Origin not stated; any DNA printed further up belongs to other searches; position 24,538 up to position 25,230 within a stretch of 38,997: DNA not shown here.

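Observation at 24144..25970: Single minus-strand accessory island between the replication and packaging modules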

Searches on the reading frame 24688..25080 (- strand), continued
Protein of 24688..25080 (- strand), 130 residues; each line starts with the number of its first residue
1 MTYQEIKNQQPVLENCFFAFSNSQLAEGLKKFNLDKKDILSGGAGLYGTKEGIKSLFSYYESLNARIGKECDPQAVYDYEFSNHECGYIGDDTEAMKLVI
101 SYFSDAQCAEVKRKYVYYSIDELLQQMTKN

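Call 44: fold_search(model_id=the predicted structure, library=viral)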
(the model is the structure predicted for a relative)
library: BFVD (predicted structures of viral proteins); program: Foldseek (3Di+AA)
matches with E <= 10: 116; with E <= 0.001: 0
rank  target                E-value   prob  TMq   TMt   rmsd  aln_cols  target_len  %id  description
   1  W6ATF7                1.1e-01  0.77  0.43  0.44  10.1       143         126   13  (no name in the UniProt tables at hand)
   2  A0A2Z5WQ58            1.1e+00  0.10  0.18  0.16  12.4        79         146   14  (no name in the UniProt tables at hand)
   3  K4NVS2                1.4e+00  0.08  0.20  0.14  12.8       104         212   19  Uncharacterized protein [Heliothis virescens ascovirus 3g]
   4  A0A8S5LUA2            2.0e+00  0.09  0.16  0.33   7.8        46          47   17  Helix-turn-helix domain protein [Tectiviridae sp. cthzn51]
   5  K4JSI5                2.1e+00  0.04  0.22  0.22  10.4       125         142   16  Uncharacterized protein [Caulobacter phage CcrColossus]
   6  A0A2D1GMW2            2.7e+00  0.09  0.20  0.31  10.1        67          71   13  (no name in the UniProt tables at hand)
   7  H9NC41                2.8e+00  0.08  0.20  0.28  13.3        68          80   12  (no name in the UniProt tables at hand)
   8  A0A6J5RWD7            2.8e+00  0.04  0.16  0.24  13.8        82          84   18  Uncharacterized protein [uncultured Caudovirales phage]
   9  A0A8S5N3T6            2.8e+00  0.03  0.16  0.21  13.9        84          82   15  Excisionase [Myoviridae sp. ctpiG4]
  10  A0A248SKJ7            2.8e+00  0.02  0.18  0.12  16.5       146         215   13  (no name in the UniProt tables at hand)
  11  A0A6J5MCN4            3.0e+00  0.11  0.20  0.32   7.1        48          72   25  Uncharacterized protein [uncultured Caudovirales phage]
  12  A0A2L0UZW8            3.0e+00  0.08  0.20  0.33   8.2        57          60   10  Uncharacterized protein [Agrobacterium phage Atu_ph07]
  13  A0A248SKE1            3.0e+00  0.03  0.24  0.21  15.2       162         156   17  (no name in the UniProt tables at hand)
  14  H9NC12                3.0e+00  0.02  0.20  0.18  14.1       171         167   10  (no name in the UniProt tables at hand)
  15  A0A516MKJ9            3.2e+00  0.09  0.19  0.28   9.2        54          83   17  (no name in the UniProt tables at hand)
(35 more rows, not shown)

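Call 46: search_protein_families(library=pfam, alignment_id=A3, max_evalue=0.0001)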
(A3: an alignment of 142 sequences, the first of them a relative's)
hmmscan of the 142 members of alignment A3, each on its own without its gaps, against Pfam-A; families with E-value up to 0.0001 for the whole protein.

A. member 1, L075:6417-6860:+ (147 aa): 1 family
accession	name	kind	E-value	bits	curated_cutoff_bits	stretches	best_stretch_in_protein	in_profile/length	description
PF04002.20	RadC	-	1.7e-32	112.3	22.1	1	25-146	1-121/121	RadC-like JAB domain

B. families by the number of members that match (of 142 scanned): 49 families (the first 25 are shown)
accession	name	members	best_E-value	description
PF20449.3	DUF6706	3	8.1e-26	Family of unknown function (DUF6706)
PF03864.22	Phage_cap_E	3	1.6e-11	Phage major capsid protein E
PF13708.11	DUF4942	2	2.2e-29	Domain of unknown function (DUF4942)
PF14192.12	DUF4314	2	7.8e-16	Domain of unknown function (DUF4314)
PF18765.7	Polbeta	2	1.2e-12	Polymerase beta, Nucleotidyltransferase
PF01909.29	NTP_transf_2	2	8.2e-08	Nucleotidyltransferase domain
PF04055.27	Radical_SAM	2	2.8e-07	Radical SAM superfamily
PF00448.28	SRP54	1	3.4e-75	SRP54-type protein, GTPase domain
PF02882.25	THF_DHG_CYH_C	1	1.8e-66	Tetrahydrofolate dehydrogenase/cyclohydrolase, NAD(P)-binding domain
PF02554.20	CstA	1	2.7e-63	Carbon starvation protein CstA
PF05133.19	SPP1_portal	1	7.2e-42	Phage portal protein, SPP1 Gp6-like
PF00763.28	THF_DHG_CYH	1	2.3e-41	Tetrahydrofolate dehydrogenase/cyclohydrolase, catalytic domain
PF02978.25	SRP_SPB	1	6.4e-36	Signal peptide binding domain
PF20205.3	DUF6567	1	1.4e-35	Family of unknown function (DUF6567)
PF04002.20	RadC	1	1.7e-32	RadC-like JAB domain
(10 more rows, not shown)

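Call 48: search_dna_similar(query=window:24688-25080:-, collection=phages, mode=protein, max_rows=30, max_evalue=0.001)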
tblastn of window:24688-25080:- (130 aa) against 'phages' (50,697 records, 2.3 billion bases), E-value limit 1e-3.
Records with a match: 1; places in all: 1; records where one place covers at least 80% of the query: 0.
Best place of each record, by identity: <60% 1.
By first word of the organism name: Vibrio 1.
By host as written in the record: Vibrio parahaemolyticus 1.
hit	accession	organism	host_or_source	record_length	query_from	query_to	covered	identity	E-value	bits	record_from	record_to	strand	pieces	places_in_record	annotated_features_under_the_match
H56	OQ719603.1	Vibrio phage vB_VpaP_1601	Vibrio parahaemolyticus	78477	16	99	65%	33.3%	6e-5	47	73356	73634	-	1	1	hypothetical protein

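Call 51: get_annotated_region(hit=H56, flank=4000)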
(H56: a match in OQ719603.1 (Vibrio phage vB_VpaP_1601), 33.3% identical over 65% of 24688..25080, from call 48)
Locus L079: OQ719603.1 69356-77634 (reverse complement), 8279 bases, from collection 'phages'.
description: Vibrio phage vB_VpaP_1601, complete genome.
organism: Vibrio phage vB_VpaP_1601 (NCBI taxid 3038270)
taxonomy: Viruses; Duplodnaviria; Heunggongvirae; Uroviricota; Caudoviricetes
host: Vibrio parahaemolyticus; source: oyster; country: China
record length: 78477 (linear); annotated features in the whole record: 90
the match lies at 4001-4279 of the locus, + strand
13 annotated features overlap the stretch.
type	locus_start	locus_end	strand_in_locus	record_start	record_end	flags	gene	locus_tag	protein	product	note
CDS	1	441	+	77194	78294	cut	-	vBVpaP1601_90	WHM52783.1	hypothetical protein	-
CDS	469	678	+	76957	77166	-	-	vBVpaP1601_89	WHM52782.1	protein NnrU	-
CDS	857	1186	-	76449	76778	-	-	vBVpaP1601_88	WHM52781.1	hypothetical protein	-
CDS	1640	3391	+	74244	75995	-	-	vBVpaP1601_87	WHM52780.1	hypothetical protein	-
CDS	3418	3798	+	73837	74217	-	-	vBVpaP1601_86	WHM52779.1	hypothetical protein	-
CDS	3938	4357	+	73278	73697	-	-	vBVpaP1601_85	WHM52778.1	hypothetical protein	-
CDS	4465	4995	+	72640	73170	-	-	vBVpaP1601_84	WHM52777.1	putative 5-formyltetrahydrofolate cyclo-ligase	-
CDS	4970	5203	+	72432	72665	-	-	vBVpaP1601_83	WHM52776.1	carbon monoxide dehydrogenase large subunit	-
CDS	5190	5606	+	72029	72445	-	-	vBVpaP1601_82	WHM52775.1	hypothetical protein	-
CDS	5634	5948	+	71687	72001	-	-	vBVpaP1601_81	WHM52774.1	phosphatidylglycerol--membrane-oligosaccharide glycerophosphotransferase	-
CDS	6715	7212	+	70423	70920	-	-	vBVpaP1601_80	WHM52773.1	hypothetical protein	-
CDS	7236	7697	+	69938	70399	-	-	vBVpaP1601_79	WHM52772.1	PhoH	-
CDS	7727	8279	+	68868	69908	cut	-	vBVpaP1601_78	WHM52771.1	1-deoxy-D-xylulose-5-phosphate synthase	-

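Call 70: search_solved_structures(query=A1, max_evalue=10)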
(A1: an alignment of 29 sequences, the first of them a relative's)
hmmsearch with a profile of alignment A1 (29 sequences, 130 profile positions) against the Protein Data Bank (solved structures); distinct sequences matched with E-value up to 10: 2.
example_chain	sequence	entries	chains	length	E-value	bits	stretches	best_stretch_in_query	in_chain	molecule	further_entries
8wv2_A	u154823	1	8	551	0.55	13.2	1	75-111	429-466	Amidase family protein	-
2iir_A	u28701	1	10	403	0.88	12.5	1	36-90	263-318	Acetate kinase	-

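Call 78: search_protein_representatives(alignment_id=A1)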
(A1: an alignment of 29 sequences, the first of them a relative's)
Query: 29 sequences, 130 profile positions. Proteins with E-value up to 0.001 (for the whole library): 718; up to 1e-10: 207; up to 1e-30: 27. The best 150 are listed.
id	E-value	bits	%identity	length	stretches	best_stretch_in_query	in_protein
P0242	1.7e-49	183.1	-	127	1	2-124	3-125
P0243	3.6e-44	165.8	-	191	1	2-128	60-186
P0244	4.5e-43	162.3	-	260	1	2-122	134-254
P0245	1.1e-41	157.8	-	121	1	2-115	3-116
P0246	1.6e-41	157.2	-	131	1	2-126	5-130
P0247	2.0e-40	153.7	-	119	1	1-116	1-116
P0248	2.2e-40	153.6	-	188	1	2-117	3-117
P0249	4.6e-40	152.5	-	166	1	1-120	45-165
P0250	5.4e-40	152.3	-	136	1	11-121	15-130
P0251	1.4e-39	151.0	-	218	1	2-116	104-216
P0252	1.6e-38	147.5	-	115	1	1-98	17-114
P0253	2.8e-38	146.8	-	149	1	1-125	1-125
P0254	5.4e-38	145.8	-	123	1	1-123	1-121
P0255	8.4e-37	142.0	-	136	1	2-125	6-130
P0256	4.5e-36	139.6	-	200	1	1-124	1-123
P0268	6.1e-31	123.0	-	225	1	3-104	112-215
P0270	1.6e-30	121.7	-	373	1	2-119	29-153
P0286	3.5e-27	110.9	-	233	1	14-124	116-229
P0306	1.5e-25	105.6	-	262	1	16-121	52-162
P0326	1.3e-23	99.3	-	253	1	2-127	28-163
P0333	7.5e-23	96.9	-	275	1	3-128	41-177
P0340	2.9e-22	95.0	-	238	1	2-124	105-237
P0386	2.1e-18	82.5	-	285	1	14-107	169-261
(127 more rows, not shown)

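Call 80: search_protein_families(library=pfam, proteins=[P0244, P0251, P0270, P0386, P0268, P0286, P0340, P0306, P0333, P0326], max_evalue=0.01)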
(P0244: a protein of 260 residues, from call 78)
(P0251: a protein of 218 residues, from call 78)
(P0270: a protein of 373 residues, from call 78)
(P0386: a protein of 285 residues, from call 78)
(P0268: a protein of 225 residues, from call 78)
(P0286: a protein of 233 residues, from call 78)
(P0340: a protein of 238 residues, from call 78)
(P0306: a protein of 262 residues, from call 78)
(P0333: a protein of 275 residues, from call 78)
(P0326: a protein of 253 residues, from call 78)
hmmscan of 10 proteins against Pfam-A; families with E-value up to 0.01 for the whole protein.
P0244 (260 aa): 1 family
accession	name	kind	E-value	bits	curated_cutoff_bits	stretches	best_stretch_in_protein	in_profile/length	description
PF24692.1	DUF7659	-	4.8e-08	33.6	27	1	136-231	6-112/135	Family of unknown function (DUF7659)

P0251 (218 aa): 1 family
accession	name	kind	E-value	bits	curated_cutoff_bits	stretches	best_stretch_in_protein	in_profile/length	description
PF24692.1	DUF7659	-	8e-11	42.6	27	1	118-201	18-112/135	Family of unknown function (DUF7659)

P0270 (373 aa): 2 families
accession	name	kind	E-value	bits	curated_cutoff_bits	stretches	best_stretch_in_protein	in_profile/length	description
PF24692.1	DUF7659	-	2.8e-12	47.3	27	1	30-133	2-112/135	Family of unknown function (DUF7659)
PF18824.6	LPD11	-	1.3e-09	38.4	27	1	174-241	5-68/69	Large polyvalent protein-associated domain 11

P0386 (285 aa): 1 family
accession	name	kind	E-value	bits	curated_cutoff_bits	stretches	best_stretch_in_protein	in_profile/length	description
PF24692.1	DUF7659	-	1.3e-11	45.2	27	1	171-267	18-126/135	Family of unknown function (DUF7659)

P0268 (225 aa): 1 family
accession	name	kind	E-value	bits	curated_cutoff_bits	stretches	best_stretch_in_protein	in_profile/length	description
PF24692.1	DUF7659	-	1.8e-06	28.5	27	1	126-201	18-104/135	Family of unknown function (DUF7659)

P0286 (233 aa): 2 families
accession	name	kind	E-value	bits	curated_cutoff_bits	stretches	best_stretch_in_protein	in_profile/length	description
PF01624.25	MutS_I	-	1.9e-10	41.4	20.6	1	4-77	8-89/113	MutS domain I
PF24692.1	DUF7659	-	1.9e-07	31.7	27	1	106-195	6-104/135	Family of unknown function (DUF7659)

P0340 (238 aa): 2 families
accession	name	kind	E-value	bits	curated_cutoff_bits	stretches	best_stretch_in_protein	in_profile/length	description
PF01624.25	MutS_I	-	1e-13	51.9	20.6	1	9-83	9-86/113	MutS domain I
PF24692.1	DUF7659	-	5.7e-05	23.6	27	1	112-203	8-104/135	Family of unknown function (DUF7659)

P0306 (262 aa): 2 families
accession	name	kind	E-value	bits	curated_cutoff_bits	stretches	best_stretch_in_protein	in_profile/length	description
PF24692.1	DUF7659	-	6.6e-10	39.6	27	1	47-137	13-109/135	Family of unknown function (DUF7659)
PF18824.6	LPD11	-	4.7e-08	33.4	27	1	184-247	8-68/69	Large polyvalent protein-associated domain 11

P0333 (275 aa): 1 family
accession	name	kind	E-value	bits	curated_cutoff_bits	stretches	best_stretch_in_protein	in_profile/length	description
PF24692.1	DUF7659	-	1.7e-09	38.3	27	1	41-139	2-104/135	Family of unknown function (DUF7659)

P0326 (253 aa): 1 family
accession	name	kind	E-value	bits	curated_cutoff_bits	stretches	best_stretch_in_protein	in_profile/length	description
PF24692.1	DUF7659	-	1.3e-07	32.2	27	1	29-132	2-108/135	Family of unknown function (DUF7659)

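Call 83: search_protein_families(library=pfam, proteins=[L056:7674-7982:+, L056:8416-8583:+, L056:8604-8807:+], max_evalue=0.01)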
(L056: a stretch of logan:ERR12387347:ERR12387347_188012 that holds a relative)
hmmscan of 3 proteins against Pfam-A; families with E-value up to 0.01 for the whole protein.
L056:7674-7982:+ (102 aa): 0 families

L056:8416-8583:+ (55 aa): 0 families

L056:8604-8807:+ (67 aa): 3 families
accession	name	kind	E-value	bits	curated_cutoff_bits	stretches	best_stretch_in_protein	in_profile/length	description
PF12728.13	HTH_17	-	0.00012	22.7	27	1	6-43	1-38/51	Helix-turn-helix domain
PF13412.12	HTH_24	-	0.0012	18.8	21.9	1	7-28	18-39/48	Winged helix-turn-helix DNA-binding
PF01381.28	HTH_3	-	0.0067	16.9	23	1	7-26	10-29/55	Helix-turn-helix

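Call 96: search_protein_families(library=pfam, proteins=[L075:6860-7135:+, L075:7249-7641:+, L075:5892-6329:+, L075:8231-8701:+], max_evalue=0.01)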
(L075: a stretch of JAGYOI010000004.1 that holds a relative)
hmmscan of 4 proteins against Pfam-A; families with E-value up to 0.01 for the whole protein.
L075:6860-7135:+ (91 aa): 1 family
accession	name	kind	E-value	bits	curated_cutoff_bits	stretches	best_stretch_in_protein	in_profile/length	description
PF01624.25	MutS_I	-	3.6e-17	63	20.6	1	13-90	3-85/113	MutS domain I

L075:7249-7641:+ (130 aa): 0 families

L075:5892-6329:+ (145 aa): 1 family
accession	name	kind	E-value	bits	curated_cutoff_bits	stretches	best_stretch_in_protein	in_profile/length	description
PF20220.3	ABC_toxin_N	-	0.0077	16.4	27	0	58-98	75-116/122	ABC toxin N-terminal region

L075:8231-8701:+ (156 aa): 0 families
